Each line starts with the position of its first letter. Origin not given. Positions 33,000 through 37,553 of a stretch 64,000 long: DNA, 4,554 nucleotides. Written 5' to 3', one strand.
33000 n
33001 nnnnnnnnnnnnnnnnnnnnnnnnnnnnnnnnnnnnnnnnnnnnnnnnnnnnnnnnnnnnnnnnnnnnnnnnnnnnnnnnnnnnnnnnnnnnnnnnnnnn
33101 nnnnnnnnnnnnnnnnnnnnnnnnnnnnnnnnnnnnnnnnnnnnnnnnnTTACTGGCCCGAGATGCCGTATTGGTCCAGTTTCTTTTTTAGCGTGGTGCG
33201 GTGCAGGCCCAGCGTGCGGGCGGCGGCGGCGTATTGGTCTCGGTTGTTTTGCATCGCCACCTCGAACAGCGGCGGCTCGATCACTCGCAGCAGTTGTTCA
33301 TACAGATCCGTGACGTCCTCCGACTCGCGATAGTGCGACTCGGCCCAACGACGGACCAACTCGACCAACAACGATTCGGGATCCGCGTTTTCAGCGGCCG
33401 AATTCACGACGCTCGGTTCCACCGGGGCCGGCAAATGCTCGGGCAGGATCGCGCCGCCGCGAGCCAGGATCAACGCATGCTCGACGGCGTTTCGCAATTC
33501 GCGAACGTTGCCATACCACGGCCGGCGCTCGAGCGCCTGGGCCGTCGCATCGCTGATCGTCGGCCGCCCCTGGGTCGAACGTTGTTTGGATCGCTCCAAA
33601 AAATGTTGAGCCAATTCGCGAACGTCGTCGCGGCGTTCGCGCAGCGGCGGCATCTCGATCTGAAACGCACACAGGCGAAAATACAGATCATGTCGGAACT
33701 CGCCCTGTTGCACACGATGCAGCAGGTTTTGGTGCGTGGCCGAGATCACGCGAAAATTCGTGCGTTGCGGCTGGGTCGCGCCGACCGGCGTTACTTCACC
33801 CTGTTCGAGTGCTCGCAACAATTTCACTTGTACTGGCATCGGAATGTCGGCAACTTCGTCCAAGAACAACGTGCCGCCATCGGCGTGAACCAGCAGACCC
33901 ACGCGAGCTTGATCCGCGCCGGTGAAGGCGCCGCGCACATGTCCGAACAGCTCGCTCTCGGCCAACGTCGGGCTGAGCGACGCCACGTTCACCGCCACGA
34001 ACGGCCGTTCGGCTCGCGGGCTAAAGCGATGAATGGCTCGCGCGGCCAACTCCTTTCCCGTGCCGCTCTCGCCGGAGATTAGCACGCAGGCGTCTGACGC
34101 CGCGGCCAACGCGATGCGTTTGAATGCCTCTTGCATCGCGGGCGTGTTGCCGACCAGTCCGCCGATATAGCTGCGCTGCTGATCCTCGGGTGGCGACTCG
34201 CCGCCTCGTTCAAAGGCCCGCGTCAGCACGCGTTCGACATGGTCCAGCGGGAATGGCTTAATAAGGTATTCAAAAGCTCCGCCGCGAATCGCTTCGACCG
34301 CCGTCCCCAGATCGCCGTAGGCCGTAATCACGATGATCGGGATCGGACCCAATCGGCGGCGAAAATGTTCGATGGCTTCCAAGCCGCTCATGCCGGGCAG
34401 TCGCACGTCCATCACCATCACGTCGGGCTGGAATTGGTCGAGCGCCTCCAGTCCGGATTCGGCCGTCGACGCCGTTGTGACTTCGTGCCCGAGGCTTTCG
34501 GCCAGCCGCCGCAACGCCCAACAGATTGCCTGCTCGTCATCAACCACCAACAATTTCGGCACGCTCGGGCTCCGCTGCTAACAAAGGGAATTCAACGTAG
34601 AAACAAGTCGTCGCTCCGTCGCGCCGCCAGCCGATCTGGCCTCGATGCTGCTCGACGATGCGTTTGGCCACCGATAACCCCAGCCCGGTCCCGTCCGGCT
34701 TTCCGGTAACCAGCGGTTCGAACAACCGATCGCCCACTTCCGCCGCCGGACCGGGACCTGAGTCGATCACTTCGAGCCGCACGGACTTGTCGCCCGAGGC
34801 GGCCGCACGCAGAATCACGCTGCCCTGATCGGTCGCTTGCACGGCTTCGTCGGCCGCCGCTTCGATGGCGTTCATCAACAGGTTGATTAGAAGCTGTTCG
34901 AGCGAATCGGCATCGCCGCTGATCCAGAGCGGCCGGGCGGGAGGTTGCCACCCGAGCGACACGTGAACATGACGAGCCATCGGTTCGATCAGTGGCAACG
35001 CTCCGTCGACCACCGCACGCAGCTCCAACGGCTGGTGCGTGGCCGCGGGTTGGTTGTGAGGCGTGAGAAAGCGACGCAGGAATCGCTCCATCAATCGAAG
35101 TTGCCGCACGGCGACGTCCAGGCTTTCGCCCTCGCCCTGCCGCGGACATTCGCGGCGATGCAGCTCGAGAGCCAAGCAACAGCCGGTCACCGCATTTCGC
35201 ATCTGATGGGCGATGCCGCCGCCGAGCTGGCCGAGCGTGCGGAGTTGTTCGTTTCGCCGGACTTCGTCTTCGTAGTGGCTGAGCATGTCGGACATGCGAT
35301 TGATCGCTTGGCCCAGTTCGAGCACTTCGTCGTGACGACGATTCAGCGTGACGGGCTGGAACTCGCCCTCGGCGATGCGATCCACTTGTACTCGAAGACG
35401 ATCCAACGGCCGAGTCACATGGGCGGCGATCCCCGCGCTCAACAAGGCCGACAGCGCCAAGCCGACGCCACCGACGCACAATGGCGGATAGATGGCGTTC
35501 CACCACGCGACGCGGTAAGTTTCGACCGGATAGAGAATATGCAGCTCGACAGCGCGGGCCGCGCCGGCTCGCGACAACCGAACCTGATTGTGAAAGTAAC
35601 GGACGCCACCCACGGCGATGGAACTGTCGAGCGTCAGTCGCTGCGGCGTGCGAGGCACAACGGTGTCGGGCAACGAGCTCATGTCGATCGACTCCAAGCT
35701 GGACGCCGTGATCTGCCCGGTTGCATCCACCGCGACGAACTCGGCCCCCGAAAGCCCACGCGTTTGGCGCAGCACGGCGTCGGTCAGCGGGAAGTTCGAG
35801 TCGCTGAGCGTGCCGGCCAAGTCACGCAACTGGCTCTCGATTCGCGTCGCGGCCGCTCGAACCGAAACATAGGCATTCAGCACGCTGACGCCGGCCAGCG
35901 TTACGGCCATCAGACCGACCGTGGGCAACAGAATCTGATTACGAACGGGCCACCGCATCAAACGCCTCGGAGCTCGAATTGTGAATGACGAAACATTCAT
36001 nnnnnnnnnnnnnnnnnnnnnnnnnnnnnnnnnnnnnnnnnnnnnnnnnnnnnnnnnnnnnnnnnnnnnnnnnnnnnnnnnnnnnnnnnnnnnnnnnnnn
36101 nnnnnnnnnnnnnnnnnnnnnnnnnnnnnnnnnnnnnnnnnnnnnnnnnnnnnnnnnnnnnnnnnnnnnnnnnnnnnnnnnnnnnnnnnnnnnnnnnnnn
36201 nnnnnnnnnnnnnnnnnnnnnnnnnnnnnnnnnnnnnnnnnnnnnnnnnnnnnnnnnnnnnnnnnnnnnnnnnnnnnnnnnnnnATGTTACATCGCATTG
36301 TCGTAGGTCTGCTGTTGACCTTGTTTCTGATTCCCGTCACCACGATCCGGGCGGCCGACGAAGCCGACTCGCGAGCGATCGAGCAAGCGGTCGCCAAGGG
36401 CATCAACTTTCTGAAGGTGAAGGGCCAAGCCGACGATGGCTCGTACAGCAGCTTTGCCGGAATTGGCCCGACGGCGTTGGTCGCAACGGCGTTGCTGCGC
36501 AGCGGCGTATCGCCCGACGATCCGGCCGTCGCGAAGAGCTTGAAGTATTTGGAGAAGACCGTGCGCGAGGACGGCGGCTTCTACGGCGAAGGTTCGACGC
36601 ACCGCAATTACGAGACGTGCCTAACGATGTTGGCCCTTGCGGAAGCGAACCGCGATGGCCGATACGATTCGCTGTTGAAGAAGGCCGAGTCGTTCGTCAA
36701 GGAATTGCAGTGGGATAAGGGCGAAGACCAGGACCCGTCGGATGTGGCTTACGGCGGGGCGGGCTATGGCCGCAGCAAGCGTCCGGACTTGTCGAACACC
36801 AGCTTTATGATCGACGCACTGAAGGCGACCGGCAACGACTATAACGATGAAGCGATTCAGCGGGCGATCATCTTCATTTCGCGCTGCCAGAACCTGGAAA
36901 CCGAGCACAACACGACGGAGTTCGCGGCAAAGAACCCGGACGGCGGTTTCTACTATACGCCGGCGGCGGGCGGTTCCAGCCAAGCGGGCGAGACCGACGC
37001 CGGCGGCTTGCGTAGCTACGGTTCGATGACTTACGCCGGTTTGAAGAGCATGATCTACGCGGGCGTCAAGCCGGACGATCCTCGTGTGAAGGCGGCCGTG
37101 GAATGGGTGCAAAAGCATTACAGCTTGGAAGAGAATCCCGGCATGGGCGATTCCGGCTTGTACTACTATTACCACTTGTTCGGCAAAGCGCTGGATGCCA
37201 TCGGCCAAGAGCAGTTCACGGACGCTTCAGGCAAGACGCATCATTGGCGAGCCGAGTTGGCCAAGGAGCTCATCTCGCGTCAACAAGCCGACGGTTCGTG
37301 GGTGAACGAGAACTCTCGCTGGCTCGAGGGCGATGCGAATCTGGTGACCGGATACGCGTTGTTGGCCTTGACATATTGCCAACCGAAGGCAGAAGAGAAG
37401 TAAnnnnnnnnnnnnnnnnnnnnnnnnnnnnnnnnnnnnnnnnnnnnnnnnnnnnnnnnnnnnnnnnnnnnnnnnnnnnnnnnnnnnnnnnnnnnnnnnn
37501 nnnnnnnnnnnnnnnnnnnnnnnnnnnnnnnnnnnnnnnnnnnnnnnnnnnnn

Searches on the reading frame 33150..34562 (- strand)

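Call 10: search_protein_families(library=pfam, proteins=[window:33150-34562:-], max_evalue=0.001)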
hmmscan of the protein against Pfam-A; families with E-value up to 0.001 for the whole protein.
window:33150-34562:- (470 aa): 8 families
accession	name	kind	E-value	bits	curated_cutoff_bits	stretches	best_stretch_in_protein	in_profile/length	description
PF00158.32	Sigma54_activat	-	1.7e-64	217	20.2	1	136-303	1-168/168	Sigma-54 interaction domain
PF00072.30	Response_reg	-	4.3e-26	91.7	30.2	1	5-109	2-106/111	Response regulator receiver domain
PF25601.1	AAA_lid_14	-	5.1e-22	77.9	27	1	308-387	1-80/87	AAA+ ATPase lid domain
PF14532.12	Sigma54_activ_2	-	3e-21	76.5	25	1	137-307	1-138/138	Sigma-54 interaction domain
PF01078.27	Mg_chelatase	-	2.9e-06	27.3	20.3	1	145-260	10-138/207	Magnesium chelatase, subunit ChlI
PF07728.20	AAA_5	-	4.3e-06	27.2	22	1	160-279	2-124/139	AAA domain (dynein-related subfamily)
PF02954.25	HTH_8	-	5.8e-05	23.2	22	1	428-465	5-42/42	Bacterial regulatory protein, Fis family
PF00493.29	MCM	-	0.00058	19.5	23.3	0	155-258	55-151/224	MCM P-loop domain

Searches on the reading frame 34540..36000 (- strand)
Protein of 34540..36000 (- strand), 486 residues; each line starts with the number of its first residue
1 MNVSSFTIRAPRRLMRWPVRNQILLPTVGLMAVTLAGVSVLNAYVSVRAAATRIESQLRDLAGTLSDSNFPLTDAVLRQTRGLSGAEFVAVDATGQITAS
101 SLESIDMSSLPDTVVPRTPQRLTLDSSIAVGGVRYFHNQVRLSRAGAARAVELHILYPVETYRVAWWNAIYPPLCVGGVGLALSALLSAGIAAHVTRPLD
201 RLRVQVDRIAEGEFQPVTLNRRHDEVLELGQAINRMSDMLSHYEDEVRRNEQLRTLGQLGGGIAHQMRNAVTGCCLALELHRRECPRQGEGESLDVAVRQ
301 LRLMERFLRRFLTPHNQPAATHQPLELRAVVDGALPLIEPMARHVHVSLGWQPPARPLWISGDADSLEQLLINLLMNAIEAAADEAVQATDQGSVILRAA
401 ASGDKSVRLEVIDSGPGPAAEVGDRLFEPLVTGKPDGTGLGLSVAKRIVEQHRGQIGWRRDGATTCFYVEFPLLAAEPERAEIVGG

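Call 10: search_protein_families(library=pfam, proteins=[window:34540-36000:-], max_evalue=0.001)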
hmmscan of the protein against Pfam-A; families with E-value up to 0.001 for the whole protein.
window:34540-36000:- (486 aa): 4 families
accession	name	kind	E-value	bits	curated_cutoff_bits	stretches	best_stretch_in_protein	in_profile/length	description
PF02518.31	HATPase_c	-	3.4e-19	69.7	26.4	1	362-473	1-109/111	Histidine kinase-, DNA gyrase B-, and HSP90-like ATPase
PF00672.30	HAMP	-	6.5e-11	42.8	25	1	191-241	2-52/53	HAMP domain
PF00512.31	HisKA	-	5.4e-05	23.6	26.9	1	257-313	3-59/66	His Kinase A (phospho-acceptor) domain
PF13581.12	HATPase_c_2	-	0.00018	22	27.4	1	375-452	40-112/127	Histidine kinase-like ATPase domain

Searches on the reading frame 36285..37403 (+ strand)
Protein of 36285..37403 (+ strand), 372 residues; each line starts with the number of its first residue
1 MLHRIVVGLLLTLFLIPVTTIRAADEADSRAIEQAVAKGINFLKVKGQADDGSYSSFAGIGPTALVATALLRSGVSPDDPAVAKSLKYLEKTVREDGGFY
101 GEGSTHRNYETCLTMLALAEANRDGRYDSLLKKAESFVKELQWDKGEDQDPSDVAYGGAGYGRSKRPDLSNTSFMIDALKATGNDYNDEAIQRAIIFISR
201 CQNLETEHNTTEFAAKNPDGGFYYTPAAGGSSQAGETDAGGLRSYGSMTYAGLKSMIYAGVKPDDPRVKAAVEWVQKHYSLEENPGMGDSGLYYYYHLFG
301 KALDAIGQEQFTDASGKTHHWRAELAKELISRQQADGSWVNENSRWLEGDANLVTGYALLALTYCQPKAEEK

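Call 10: search_protein_families(library=pfam, proteins=[window:36285-37403:+], max_evalue=0.001)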
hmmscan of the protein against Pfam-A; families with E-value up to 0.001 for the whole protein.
window:36285-37403:+ (372 aa): 2 families
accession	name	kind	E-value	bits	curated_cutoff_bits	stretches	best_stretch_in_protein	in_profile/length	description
PF13243.12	SQHop_cyclase_C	-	1.4e-14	54.3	26.1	1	64-216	143-292/319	Squalene-hopene cyclase C-terminal domain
PF13249.12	SQHop_cyclase_N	-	2.7e-06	27.2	26.2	0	33-95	229-288/291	Squalene-hopene cyclase N-terminal domain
